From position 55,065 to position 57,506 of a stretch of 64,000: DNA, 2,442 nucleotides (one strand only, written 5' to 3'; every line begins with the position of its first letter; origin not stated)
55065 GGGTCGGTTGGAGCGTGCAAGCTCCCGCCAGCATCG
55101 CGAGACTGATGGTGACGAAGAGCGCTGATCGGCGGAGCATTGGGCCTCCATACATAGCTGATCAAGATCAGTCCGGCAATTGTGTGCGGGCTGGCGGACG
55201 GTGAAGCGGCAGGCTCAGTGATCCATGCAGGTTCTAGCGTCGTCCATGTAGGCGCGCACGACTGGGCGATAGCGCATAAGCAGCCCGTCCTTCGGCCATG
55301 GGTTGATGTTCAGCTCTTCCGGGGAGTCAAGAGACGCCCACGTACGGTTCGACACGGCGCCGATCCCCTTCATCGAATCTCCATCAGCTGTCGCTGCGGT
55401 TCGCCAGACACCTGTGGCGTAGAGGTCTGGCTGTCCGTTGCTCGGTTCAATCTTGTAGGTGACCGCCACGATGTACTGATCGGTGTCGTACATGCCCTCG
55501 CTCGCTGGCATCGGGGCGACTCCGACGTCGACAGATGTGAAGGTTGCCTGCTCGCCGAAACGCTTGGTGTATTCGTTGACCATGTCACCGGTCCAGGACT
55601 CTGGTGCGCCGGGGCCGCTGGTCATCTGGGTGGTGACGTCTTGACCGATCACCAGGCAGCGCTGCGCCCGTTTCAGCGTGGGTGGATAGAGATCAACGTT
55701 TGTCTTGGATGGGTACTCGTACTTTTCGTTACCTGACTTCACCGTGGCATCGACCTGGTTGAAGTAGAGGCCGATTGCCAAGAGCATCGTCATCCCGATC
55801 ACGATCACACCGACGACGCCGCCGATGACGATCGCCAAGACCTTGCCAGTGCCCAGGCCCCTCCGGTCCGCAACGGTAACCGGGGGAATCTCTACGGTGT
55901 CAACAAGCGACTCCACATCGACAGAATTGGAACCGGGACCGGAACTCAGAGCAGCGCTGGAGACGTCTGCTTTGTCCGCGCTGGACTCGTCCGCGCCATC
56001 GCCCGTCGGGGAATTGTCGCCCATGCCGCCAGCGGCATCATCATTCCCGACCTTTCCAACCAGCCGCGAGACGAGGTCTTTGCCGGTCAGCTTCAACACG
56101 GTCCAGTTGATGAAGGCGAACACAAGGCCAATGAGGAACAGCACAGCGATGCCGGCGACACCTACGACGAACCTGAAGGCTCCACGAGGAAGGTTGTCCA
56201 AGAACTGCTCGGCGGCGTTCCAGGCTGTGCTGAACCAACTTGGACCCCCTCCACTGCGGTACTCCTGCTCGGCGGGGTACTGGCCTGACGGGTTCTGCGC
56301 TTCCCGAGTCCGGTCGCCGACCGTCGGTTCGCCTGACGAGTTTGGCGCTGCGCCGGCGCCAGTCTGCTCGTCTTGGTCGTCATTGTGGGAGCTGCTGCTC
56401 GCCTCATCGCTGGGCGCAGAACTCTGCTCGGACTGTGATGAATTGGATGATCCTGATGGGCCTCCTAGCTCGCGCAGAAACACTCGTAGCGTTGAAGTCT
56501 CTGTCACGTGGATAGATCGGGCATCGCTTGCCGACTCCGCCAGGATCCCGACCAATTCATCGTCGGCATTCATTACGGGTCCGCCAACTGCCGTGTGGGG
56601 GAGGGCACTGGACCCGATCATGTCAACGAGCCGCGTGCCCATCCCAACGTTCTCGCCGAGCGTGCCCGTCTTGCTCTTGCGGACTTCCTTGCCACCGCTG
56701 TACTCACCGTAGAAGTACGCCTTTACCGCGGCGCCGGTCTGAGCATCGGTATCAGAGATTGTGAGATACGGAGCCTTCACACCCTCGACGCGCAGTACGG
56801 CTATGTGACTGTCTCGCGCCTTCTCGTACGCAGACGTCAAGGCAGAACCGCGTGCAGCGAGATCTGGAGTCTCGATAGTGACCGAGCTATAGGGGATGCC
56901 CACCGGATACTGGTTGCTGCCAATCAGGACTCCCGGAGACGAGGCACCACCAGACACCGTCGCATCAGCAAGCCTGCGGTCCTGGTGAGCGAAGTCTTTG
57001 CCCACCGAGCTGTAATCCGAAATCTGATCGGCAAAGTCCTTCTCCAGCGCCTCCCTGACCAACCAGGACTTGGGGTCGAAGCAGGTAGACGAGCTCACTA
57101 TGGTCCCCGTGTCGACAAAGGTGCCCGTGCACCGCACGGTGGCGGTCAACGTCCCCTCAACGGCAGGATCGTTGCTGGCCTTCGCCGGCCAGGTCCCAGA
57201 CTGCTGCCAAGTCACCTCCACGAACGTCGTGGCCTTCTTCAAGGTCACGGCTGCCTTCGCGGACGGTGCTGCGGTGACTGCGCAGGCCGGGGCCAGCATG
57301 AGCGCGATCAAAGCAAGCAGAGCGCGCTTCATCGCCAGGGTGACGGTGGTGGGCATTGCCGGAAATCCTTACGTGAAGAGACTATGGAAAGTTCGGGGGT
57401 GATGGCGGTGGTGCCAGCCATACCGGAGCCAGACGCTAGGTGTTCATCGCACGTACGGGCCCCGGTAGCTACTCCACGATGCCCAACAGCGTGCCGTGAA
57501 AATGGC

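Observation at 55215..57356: S1-fold pseudoprotease fused to a two-TM anchor and a second extracytoplasmic domain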

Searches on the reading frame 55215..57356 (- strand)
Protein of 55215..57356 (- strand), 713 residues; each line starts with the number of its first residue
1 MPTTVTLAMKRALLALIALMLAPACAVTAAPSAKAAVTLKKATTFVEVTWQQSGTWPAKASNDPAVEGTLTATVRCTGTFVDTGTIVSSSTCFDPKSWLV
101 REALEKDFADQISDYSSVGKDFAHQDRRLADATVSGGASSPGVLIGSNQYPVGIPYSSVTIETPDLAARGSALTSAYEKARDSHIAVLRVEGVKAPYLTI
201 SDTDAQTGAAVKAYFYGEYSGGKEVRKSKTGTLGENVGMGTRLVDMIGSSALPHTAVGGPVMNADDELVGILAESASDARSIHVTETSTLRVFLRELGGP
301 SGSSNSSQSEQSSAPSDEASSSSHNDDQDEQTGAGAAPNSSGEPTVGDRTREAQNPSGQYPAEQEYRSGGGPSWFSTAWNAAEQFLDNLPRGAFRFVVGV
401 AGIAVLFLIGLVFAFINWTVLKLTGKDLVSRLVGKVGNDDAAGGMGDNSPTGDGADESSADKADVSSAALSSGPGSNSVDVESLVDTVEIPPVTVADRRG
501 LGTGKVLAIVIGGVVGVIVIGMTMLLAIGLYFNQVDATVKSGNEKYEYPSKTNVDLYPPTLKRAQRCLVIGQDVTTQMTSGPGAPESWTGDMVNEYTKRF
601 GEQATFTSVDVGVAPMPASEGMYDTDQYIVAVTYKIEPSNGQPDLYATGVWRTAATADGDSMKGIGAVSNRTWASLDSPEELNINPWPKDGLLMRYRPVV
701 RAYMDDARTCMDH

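Call 3: search_protein_families(library=pfam, proteins=[window:55215-57356:-], max_evalue=10)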
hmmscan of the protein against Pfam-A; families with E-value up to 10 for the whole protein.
window:55215-57356:- (713 aa): 3 families
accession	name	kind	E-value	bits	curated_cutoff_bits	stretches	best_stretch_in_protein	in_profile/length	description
PF13365.12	Trypsin_2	-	0.00019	22.6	27.6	1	139-271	50-144/144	Trypsin-like peptidase domain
PF22072.2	FAP42_B3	-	0.093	13.1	27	1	23-105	31-111/156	FAP42 domain B3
PF20130.4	DUF6520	-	0.32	11.8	25.4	0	522-548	11-37/83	Family of unknown function (DUF6520)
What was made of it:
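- On Peptidase S1 / clan PA fold (Pfam PF13365 Trypsin_2): 22.6 bits against a 27.6 cut-off, E=1.9e-4, covering only aa 139-271 (call 3).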

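Call 4: search_protein_families(library=ncbifam, proteins=[window:55215-57356:-], max_evalue=10)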
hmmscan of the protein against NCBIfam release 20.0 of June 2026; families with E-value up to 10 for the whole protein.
window:55215-57356:- (713 aa): 1 family
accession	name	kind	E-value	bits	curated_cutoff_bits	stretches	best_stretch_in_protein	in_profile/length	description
TIGR03789.1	pdsO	hypoth_equivalog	0.099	12.3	152.2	1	500-537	46-82/243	sortase-associated OmpA-like protein PdsO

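Call 5: search_solved_structures(query=window:55215-57356:-, max_evalue=10, show_alignments=3)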
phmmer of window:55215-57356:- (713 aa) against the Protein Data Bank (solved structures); distinct sequences matched with E-value up to 10: 0.
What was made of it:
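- Tried and rejected: No hits (calls 4, 5).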

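Call 6: find_homologous_proteins(query=window:55215-57356:-)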
Query window:55215-57356:- (713 aa): 2 proteins with E <= 0.001 among 8000 candidates.
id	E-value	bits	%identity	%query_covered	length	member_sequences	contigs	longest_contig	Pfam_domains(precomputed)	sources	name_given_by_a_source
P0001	0.0e+0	1582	100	100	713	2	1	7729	-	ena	-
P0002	7.3e-104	367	45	65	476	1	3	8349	-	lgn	-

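Call 9: find_encoding_contigs(protein=P0002, flank=10000)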
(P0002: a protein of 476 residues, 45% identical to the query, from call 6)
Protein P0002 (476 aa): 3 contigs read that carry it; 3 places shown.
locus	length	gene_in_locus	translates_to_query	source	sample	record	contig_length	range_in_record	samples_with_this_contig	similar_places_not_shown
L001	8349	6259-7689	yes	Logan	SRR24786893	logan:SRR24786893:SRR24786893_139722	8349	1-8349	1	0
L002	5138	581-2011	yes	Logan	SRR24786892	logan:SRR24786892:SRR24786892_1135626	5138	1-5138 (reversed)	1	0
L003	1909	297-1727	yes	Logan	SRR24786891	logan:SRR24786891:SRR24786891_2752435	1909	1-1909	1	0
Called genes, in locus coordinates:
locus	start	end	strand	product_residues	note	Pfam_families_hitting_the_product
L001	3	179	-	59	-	?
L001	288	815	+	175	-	PF00719:Pyrophosphatase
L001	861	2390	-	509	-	PF13328:HD_4, PF01966:HD, PF04607:RelA_SpoT, PF02824:TGS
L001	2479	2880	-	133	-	-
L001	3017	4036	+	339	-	PF00044:Gp_dh_N, PF02800:Gp_dh_C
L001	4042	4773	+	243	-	PF07963:N_methyl (weak)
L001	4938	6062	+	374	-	PF00089:Trypsin, PF13365:Trypsin_2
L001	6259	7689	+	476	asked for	-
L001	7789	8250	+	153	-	PF02502:LacAB_rpiB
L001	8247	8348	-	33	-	?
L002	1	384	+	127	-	?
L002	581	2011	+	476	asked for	-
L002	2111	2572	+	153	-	PF02502:LacAB_rpiB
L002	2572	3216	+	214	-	PF00834:Ribul_P_3_epim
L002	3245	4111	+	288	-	PF13292:DXP_synthase_N, PF00456:Transketolase_N, PF00676:E1_dh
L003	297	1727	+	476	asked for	-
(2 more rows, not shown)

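Call 10: find_encoding_contigs(protein=P0001, flank=10000)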
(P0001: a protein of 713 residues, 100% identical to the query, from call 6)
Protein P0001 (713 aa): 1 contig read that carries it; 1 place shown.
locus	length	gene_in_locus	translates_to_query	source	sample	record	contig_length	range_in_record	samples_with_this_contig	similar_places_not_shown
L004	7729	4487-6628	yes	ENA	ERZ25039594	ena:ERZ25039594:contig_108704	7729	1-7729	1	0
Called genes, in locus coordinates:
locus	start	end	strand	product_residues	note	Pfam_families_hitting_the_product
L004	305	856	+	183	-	-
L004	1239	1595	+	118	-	-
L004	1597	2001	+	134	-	-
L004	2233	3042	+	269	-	PF01381:HTH_3 (faint), PF13560:HTH_31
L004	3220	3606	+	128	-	-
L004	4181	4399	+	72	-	-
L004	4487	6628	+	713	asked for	-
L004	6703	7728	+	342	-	?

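Call 25: search_protein_representatives(alignment_id=A1)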
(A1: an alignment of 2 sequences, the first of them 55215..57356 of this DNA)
Query: 2 sequences, 716 profile positions. Proteins with E-value up to 0.001 (for the whole library): 6; up to 1e-10: 3; up to 1e-30: 2. The best 6 are listed.
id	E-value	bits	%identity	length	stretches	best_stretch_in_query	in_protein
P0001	0.0e+00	1511.6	-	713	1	1-716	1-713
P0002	4.6e-270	914.7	-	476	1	1-501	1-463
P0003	5.4e-14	68.2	-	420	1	7-350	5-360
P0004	2.0e-06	43.2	-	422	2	257-320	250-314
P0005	1.9e-05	40.0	-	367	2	1-112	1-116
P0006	1.3e-04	37.2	-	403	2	2-126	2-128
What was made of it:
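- Extremely rare family: 6 cluster representatives in 1.84e9 (call 25).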

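Call 27: search_protein_families(library=pfam, proteins=[P0002, P0003, P0004, P0005, P0006], max_evalue=1)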
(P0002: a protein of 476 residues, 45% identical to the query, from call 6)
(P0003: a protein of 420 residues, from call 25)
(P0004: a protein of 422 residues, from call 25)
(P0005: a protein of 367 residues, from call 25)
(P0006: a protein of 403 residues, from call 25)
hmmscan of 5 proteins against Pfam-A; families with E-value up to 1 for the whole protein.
P0002 (476 aa): 2 families
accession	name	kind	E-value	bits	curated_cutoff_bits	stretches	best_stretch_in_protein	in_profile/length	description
PF13365.12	Trypsin_2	-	0.0022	19.2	27.6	1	166-269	34-144/144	Trypsin-like peptidase domain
PF04886.17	PT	-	0.15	12.1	26.2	0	302-341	2-32/36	PT disordered repeat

P0003 (420 aa): 2 families
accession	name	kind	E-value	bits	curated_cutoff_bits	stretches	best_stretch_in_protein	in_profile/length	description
PF25737.1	Herpes_US8A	-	0.0051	17.6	27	1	320-394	50-118/124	Herpesvirus US8.5 protein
PF19495.4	DUF6030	-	0.11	12.4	26.7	1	294-376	14-88/254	Family of unknown function (DUF6030)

P0004 (422 aa): 7 families
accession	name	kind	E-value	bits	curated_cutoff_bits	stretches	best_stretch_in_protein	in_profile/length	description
PF13365.12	Trypsin_2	-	1.8e-17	64.8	27.6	1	77-264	2-144/144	Trypsin-like peptidase domain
PF00089.32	Trypsin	-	7.6e-13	49.2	20.6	1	67-285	15-217/220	Trypsin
PF10459.15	Peptidase_S46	-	0.00072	18.8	22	0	248-286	633-671/698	Peptidase S46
PF10814.13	CwsA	-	0.091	13.5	26.7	1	326-363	92-129/134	Cell wall synthesis protein CwsA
PF00949.27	Peptidase_S7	-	0.1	12.9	20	1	234-266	82-114/131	Peptidase S7, Flavivirus NS3 serine protease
PF01732.22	Mycop_pep_DUF31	-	0.26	11.3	27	1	233-265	312-344/346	Mycoplasma peptidase (DUF31)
PF16494.10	Na_Ca_ex_C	-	0.36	11.7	25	1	107-136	76-105/137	C-terminal extension of sodium/calcium exchanger domain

P0005 (367 aa): 2 families
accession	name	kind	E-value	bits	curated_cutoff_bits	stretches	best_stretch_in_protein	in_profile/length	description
PF13365.12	Trypsin_2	-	2.2e-05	25.7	27.6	1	80-254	2-144/144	Trypsin-like peptidase domain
PF00746.26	Gram_pos_anchor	-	0.47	10.9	20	1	335-366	13-41/43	LPXTG cell wall anchor motif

P0006 (403 aa): 0 families
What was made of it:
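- On Peptidase S1 / clan PA fold (Pfam PF13365 Trypsin_2): P0002 scores 19.2 bits, P0005 scores 25.7 bits, and P0003 and P0006 have no hit (call 27).
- Calls 3, 25 and 27: P0004 is an active relative (Trypsin_2, 64.8 bits).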

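Call 36: find_encoding_contigs(protein=P0003, flank=8000, max_places=4)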
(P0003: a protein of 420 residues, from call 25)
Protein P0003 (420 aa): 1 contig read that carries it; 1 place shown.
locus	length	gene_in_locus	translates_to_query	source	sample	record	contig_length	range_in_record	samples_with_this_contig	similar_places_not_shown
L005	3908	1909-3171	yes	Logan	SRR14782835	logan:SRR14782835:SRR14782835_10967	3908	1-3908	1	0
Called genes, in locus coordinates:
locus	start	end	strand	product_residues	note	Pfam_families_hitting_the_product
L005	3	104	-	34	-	?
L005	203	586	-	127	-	-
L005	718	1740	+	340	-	PF00044:Gp_dh_N, PF02800:Gp_dh_C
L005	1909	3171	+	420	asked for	-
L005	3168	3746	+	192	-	PF02502:LacAB_rpiB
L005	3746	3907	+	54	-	?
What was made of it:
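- In L005 the dead gene stands alone between gap and rpiB (call 36).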

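Call 37: find_encoding_contigs(protein=P0004, flank=8000, max_places=4)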
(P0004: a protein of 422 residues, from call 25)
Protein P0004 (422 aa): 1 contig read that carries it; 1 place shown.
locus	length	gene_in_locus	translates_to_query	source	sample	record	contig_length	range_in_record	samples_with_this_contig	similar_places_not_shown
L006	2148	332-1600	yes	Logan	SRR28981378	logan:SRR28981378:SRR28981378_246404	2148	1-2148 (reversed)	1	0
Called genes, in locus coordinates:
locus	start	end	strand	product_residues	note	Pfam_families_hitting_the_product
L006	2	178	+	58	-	?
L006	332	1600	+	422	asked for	PF00089:Trypsin, PF13365:Trypsin_2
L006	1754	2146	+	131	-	?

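Call 39: find_encoding_contigs(protein=P0005, flank=8000, max_places=4)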
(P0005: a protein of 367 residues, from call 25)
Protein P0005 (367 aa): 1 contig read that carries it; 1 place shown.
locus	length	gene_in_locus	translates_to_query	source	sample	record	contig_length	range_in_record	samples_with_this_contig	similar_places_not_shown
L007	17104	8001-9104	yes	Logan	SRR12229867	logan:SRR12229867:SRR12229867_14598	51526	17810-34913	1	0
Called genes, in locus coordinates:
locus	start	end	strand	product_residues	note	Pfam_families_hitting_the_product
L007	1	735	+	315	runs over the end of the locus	PF07992:Pyr_redox_2, PF13450:NAD_binding_8 (faint), PF13738:Pyr_redox_3, PF00070:Pyr_redox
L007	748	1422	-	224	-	PF03009:GDPD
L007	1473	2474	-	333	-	PF13091:PLDc_2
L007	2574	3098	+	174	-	PF00719:Pyrophosphatase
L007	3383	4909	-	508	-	PF13328:HD_4, PF01966:HD, PF04607:RelA_SpoT, PF02824:TGS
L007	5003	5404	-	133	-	-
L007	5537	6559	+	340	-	PF00044:Gp_dh_N, PF02800:Gp_dh_C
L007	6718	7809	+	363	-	PF10459:Peptidase_S46 (faint), PF00089:Trypsin, PF13365:Trypsin_2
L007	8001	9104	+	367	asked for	-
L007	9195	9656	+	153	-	PF02502:LacAB_rpiB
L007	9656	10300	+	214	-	PF00834:Ribul_P_3_epim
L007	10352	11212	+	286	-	PF13292:DXP_synthase_N (weak), PF00456:Transketolase_N, PF00676:E1_dh (weak)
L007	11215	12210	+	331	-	PF02779:Transket_pyr, PF02780:Transketolase_C, PF22613:Transketolase_C_1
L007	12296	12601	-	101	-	-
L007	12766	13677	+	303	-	PF01116:F_bP_aldolase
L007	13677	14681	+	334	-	PF00294:PfkB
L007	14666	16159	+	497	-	PF00294:PfkB, PF08543:Phos_pyr_kin (weak)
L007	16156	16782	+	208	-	PF18306:LDcluster4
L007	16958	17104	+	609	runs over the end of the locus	PF17757:UvrB_inter, PF27431:UvrB_3rd, PF00271:Helicase_C, PF12344:UvrB, PF02151:UVR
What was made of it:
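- The dead state is ancient and has been retained in several lineages in a conserved core locus (calls 9, 36, 39).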

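Call 40: find_encoding_contigs(protein=P0006, flank=8000, max_places=4)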
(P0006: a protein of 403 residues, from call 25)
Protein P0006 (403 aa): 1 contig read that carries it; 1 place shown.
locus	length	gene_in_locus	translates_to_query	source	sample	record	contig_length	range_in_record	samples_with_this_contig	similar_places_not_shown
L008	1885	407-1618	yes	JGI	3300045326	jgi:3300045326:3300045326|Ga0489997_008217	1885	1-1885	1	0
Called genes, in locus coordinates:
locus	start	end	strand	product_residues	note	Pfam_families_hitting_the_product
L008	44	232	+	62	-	-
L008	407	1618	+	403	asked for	-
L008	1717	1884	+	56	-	?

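Call 58: search_protein_families(library=phrogs, proteins=[window:55215-57356:-], max_evalue=0.01)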
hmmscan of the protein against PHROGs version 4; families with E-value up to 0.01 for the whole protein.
window:55215-57356:- (713 aa): 0 families

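Call 59: search_protein_families(library=padloc, proteins=[window:55215-57356:-], max_evalue=0.01)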
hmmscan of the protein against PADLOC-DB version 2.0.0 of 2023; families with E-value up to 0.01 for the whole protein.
window:55215-57356:- (713 aa): 2 families
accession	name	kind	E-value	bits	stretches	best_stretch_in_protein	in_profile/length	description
PDLC02959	RT-Protease_XI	-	3.9e-05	20.8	1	177-290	396-504/510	single gene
PDLC02960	RT-Protease_XI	-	0.00012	19.2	1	177-283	390-493/506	single gene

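Call 64: search_dna_similar(query=window:55215-57356:-, collection=plasmids, mode=protein, max_evalue=0.001, max_rows=10)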
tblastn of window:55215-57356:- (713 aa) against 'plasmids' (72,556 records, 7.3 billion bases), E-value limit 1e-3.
No match.

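Call 67: search_protein_families(library=ncbifam, proteins=[P0004, L001:4938-6059:+, L007:6718-7806:+], max_evalue=0.001)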
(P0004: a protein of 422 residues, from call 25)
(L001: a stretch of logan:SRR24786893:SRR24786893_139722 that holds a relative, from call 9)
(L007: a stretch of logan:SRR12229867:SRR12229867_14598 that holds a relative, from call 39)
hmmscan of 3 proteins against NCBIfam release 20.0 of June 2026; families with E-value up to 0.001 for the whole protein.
P0004 (422 aa): 3 families
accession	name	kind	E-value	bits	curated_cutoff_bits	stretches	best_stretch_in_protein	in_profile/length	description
NF033740.0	MarP_fam_protase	equivalog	4.5e-08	32.5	250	1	171-287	258-373/390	MarP family serine protease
NF041521.1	HhoA_HhoB_HtrA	equivalog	2.5e-06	27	450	1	237-282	169-214/335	HhoA/HhoB/HtrA family serine endopeptidase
TIGR02037.1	degP_htrA_DO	subfamily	0.00065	18.7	416.2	1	171-267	108-200/434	Do family serine endopeptidase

L001:4938-6059:+ (374 aa): 2 families
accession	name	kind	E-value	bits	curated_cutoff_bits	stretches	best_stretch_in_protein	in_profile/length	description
NF033740.0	MarP_fam_protase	equivalog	0.00026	20.1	250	1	154-287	246-374/390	MarP family serine protease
NF051463.1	Rv1815_serprot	equivalog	0.00037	20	175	0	73-131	20-77/190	Rv1815 family serine proteinase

L007:6718-7806:+ (363 aa): 1 family
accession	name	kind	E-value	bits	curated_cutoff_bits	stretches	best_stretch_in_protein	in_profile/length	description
NF033740.0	MarP_fam_protase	equivalog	1.5e-06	27.5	250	1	169-265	256-351/390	MarP family serine protease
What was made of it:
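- On MarP family (NCBIfam NF033740): The active sisters reach only 20-32 bits (call 67).
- Closest known: HtrA/DegP/DegS/Deg2 family. Different: NCBIfam scores are far below the family cut-offs (32 against 250 bits, call 67).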

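Call 68: search_solved_structures(query=A5, max_evalue=0.00001, show_alignments=1)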
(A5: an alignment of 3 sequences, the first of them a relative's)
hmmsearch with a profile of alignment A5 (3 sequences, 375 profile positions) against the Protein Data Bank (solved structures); distinct sequences matched with E-value up to 0.00001: 5.
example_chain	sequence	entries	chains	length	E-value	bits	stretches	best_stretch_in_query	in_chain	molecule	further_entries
4fln_A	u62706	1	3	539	1.4e-08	37.1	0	168-289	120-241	Protease Do-like 2, chloroplastic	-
5ilb_A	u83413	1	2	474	1.1e-07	34.2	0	168-289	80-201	Protease Do-like 2, chloroplastic,Protease Do-like 9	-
7sjn_A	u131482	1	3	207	3.9e-06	29.1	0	164-288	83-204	Serine protease HTRA1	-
3nwu_A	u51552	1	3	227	4.5e-06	28.9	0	163-289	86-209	Serine protease HTRA1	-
3tjn_A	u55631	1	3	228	5.7e-06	28.5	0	164-288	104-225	Serine protease HTRA1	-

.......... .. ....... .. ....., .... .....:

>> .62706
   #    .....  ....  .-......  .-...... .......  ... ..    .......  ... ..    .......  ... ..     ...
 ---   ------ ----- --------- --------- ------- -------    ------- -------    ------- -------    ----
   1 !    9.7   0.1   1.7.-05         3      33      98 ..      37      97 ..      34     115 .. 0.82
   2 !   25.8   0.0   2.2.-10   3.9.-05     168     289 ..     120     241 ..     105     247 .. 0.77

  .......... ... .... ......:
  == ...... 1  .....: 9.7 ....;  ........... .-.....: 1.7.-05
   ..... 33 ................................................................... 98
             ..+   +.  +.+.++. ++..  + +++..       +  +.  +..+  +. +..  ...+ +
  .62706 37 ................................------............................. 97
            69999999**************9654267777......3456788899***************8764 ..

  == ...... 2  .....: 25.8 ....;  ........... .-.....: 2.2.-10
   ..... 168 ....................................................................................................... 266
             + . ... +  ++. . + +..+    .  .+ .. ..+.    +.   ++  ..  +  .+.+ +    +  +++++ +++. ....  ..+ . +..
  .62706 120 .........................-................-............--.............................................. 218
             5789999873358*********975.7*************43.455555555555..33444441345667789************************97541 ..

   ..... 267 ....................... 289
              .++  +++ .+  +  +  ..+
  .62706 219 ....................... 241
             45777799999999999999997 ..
